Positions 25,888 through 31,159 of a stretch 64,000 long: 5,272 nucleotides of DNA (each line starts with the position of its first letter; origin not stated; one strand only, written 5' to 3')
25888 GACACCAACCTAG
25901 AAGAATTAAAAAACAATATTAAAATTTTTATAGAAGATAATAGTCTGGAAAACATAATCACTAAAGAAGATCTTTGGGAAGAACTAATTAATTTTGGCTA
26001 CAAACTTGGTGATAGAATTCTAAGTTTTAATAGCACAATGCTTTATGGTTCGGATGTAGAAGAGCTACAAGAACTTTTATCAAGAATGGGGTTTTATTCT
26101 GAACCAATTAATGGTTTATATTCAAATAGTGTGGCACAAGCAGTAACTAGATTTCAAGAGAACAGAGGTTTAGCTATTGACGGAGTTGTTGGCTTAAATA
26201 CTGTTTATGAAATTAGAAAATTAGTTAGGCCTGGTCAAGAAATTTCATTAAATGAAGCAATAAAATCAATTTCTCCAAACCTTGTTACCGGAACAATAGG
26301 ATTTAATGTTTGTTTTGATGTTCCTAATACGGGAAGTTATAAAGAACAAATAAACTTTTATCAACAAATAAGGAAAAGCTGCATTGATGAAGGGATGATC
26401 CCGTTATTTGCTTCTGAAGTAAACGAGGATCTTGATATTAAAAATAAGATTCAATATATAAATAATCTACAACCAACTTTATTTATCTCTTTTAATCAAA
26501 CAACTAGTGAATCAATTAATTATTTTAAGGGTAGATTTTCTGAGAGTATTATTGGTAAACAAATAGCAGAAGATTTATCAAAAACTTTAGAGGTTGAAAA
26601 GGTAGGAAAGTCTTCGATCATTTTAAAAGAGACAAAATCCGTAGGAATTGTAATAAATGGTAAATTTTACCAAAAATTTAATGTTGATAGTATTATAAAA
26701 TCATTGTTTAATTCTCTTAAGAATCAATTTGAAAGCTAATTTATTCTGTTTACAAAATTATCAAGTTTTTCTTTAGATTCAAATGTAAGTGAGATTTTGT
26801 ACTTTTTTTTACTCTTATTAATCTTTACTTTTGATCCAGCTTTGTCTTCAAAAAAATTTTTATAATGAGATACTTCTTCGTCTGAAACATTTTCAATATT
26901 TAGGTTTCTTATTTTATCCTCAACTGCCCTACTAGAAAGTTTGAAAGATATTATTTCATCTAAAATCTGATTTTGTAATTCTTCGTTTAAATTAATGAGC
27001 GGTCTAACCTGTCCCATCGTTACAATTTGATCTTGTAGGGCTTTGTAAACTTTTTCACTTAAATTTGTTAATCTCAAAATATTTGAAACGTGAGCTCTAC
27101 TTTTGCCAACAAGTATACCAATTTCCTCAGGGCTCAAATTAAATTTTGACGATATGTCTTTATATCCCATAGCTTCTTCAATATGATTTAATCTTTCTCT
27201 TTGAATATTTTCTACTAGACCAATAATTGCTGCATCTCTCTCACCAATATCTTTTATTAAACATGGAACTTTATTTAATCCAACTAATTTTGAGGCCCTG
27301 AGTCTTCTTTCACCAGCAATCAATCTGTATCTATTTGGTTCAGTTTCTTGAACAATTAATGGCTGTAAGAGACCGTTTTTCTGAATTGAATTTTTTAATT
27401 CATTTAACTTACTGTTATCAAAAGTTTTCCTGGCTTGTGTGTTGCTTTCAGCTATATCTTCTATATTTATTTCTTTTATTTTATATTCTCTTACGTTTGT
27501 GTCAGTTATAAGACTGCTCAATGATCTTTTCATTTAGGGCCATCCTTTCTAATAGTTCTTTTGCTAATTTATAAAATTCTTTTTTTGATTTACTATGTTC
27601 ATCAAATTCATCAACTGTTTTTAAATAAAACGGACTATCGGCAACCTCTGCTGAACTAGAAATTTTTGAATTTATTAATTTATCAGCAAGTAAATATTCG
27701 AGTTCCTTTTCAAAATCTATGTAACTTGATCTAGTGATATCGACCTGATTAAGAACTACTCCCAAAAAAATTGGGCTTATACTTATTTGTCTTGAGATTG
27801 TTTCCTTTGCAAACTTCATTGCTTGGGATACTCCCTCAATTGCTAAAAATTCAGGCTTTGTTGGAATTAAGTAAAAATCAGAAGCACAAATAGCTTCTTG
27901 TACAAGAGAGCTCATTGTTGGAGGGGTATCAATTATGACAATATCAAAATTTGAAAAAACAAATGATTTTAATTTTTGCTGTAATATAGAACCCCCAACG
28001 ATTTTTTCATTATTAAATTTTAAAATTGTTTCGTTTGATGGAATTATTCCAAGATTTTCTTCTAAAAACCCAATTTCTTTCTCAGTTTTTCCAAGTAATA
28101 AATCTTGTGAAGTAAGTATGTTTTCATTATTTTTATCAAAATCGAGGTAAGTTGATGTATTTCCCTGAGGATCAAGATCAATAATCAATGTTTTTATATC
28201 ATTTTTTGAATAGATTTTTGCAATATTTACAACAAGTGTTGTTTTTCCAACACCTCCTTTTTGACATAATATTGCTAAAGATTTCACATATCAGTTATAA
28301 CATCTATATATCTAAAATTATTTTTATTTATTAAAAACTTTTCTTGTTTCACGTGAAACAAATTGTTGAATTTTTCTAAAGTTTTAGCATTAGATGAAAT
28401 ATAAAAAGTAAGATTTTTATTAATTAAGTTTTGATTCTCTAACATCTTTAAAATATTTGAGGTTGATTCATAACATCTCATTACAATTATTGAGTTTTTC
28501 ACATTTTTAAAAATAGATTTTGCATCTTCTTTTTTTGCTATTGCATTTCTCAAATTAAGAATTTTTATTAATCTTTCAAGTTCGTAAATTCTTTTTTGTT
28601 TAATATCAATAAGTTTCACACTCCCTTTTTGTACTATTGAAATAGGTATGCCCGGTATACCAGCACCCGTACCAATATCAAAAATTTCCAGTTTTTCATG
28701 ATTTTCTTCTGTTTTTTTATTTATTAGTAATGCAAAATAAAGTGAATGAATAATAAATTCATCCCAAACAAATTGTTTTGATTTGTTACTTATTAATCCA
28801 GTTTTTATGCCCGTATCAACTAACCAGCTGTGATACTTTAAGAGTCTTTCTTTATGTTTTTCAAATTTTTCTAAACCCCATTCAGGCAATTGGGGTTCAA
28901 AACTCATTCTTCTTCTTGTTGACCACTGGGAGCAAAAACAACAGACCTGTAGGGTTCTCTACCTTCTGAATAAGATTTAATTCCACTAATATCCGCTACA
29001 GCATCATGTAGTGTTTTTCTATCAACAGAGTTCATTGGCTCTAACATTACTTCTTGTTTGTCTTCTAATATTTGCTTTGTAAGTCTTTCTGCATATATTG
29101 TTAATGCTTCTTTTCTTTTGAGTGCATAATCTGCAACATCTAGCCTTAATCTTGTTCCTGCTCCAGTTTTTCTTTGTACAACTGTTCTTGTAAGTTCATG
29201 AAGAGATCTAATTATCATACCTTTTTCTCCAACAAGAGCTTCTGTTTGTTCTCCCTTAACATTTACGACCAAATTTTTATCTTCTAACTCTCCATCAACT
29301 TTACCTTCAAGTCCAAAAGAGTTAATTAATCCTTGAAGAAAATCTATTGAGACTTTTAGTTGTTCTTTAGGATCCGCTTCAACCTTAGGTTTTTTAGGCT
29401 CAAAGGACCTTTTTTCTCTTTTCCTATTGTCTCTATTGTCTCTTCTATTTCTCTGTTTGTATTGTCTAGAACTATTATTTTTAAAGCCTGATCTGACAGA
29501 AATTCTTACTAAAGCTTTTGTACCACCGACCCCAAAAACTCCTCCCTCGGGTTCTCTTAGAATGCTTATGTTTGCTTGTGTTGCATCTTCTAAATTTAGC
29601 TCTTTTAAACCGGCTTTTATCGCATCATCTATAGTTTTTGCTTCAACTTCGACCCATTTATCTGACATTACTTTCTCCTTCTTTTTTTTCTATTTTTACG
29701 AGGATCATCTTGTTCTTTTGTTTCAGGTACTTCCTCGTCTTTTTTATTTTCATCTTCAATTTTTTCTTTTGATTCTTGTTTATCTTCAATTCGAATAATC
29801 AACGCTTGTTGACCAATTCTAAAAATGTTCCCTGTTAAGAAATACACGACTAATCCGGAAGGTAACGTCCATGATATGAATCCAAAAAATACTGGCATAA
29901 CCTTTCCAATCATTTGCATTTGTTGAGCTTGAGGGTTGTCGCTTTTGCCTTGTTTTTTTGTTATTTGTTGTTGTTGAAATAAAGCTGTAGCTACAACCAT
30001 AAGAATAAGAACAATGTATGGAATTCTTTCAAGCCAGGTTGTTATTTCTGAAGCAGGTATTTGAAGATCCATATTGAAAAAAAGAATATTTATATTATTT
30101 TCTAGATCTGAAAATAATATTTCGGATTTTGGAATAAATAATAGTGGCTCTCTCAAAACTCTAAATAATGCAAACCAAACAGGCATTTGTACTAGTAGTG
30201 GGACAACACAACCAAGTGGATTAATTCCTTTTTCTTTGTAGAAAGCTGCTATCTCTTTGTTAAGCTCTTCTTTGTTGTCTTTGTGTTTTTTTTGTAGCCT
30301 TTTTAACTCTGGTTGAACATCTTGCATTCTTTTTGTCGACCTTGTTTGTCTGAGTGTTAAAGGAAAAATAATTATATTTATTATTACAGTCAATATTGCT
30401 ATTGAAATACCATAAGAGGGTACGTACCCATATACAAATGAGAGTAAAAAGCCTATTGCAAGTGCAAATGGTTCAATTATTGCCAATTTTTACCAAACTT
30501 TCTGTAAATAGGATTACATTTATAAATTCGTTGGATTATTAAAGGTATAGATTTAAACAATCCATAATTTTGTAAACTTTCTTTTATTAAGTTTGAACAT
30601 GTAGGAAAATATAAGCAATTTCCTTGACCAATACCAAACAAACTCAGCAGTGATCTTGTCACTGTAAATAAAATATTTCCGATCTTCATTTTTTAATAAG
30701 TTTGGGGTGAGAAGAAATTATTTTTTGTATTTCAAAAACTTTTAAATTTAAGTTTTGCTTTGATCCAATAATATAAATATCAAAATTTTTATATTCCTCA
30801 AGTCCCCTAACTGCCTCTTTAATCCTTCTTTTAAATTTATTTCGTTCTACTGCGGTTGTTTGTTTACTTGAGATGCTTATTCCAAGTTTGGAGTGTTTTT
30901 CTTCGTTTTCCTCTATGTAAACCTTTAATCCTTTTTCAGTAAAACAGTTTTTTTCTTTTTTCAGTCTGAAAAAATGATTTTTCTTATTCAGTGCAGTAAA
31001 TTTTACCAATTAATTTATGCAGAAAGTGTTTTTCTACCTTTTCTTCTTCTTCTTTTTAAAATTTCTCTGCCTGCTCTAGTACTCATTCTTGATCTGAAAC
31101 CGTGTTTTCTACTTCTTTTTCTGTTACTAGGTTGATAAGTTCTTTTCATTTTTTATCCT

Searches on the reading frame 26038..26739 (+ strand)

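Call 58: search_protein_families(library=pfam, proteins=[window:26038-26739:+], max_evalue=0.00001)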
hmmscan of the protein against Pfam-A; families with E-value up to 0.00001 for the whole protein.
window:26038-26739:+ (233 aa): 1 family
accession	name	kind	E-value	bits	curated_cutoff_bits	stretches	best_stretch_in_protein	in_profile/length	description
PF01471.23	PG_binding_1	-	2.3e-15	56.9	23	1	4-56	2-54/57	Putative peptidoglycan binding domain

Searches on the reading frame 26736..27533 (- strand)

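Call 58: search_protein_families(library=pfam, proteins=[window:26736-27533:-], max_evalue=0.00001)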
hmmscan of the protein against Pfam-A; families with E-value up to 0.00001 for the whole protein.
window:26736-27533:- (265 aa): 2 families
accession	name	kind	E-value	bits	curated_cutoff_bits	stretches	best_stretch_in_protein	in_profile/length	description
PF02195.25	ParB_N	-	2.2e-30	105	26.3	1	18-111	2-95/95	ParB N-terminal domain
PF17762.8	HTH_ParB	-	1.2e-25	90.1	22.6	1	113-211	1-100/102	ParB HTH domain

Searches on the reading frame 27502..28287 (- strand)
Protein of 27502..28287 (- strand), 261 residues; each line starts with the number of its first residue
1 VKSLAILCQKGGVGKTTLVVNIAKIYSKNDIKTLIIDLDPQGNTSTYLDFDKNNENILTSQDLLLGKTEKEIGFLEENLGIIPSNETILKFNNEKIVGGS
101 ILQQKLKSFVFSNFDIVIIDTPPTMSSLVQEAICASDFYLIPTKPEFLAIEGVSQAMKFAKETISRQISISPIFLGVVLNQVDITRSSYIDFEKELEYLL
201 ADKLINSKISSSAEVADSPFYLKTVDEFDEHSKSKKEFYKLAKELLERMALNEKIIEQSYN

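Call 58: search_protein_families(library=pfam, proteins=[window:27502-28287:-], max_evalue=0.00001)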
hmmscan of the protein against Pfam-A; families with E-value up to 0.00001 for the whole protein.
window:27502-28287:- (261 aa): 5 families
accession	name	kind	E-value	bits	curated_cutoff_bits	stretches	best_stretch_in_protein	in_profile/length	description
PF13614.12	AAA_31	-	4.1e-35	121.7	27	1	1-165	1-169/177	AAA domain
PF01656.29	CbiA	-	4.1e-17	62.7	25.4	1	5-221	2-121/125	CobQ/CobB/MinD/ParA nucleotide binding domain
PF10609.15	ParA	-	3.8e-12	46.6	27.1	1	3-166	5-166/246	NUBPL iron-transfer P-loop NTPase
PF02374.21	ArsA_ATPase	-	2.4e-10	40.5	24.3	1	7-127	6-138/305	Anion-transporting ATPase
PF09140.17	MipZ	-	3.3e-06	27.1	20.7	1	9-150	8-136/262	ATPase MipZ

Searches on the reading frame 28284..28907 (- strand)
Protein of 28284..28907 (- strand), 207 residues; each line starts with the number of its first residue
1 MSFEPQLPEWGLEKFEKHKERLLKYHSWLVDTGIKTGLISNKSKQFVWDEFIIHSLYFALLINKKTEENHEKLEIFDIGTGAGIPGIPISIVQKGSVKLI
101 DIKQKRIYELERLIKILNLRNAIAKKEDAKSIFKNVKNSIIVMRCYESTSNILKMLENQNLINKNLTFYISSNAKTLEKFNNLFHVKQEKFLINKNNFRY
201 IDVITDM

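Call 25: search_protein_families(library=pfam, proteins=[window:28284-28907:-])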
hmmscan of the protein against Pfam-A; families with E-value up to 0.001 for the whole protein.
window:28284-28907:- (207 aa): 2 families
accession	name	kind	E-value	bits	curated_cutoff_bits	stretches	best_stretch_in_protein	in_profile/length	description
PF02527.21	GidB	-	8.9e-20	71.2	27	1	20-171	3-147/184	rRNA small subunit methyltransferase G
PF10294.15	Methyltransf_16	-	1.2e-05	25.6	21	1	44-116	18-91/174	Lysine methyltransferase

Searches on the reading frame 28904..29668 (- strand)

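Call 25: search_protein_families(library=pfam, proteins=[window:28904-29668:-])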
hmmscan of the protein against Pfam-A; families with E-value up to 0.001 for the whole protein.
window:28904-29668:- (254 aa): 2 families
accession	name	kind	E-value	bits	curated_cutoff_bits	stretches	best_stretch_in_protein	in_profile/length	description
PF01424.28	R3H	-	6.2e-15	55.4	26.8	1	188-244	2-57/60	R3H domain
PF14804.11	Jag_N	-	1.1e-10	42.2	25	1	8-58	1-50/50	Jag N-terminus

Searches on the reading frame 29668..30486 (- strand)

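Call 25: search_protein_families(library=pfam, proteins=[window:29668-30486:-])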
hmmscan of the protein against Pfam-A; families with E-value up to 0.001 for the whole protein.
window:29668-30486:- (272 aa): 1 family
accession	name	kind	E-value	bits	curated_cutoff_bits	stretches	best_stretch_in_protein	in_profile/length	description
PF02096.25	60KD_IMP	-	1.3e-49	168.7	35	1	25-231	1-162/163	60Kd inner membrane protein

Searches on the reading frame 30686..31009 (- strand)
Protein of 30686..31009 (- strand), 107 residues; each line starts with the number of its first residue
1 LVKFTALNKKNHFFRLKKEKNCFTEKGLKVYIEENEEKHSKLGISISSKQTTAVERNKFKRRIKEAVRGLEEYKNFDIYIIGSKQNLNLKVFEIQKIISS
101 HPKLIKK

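Call 25: search_protein_families(library=pfam, proteins=[window:30686-31009:-])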
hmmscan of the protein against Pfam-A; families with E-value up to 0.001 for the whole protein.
window:30686-31009:- (107 aa): 1 family
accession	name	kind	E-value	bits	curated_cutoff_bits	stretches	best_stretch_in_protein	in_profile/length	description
PF00825.24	Ribonuclease_P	-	3.1e-16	59.8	22.3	1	3-96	3-99/109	Ribonuclease P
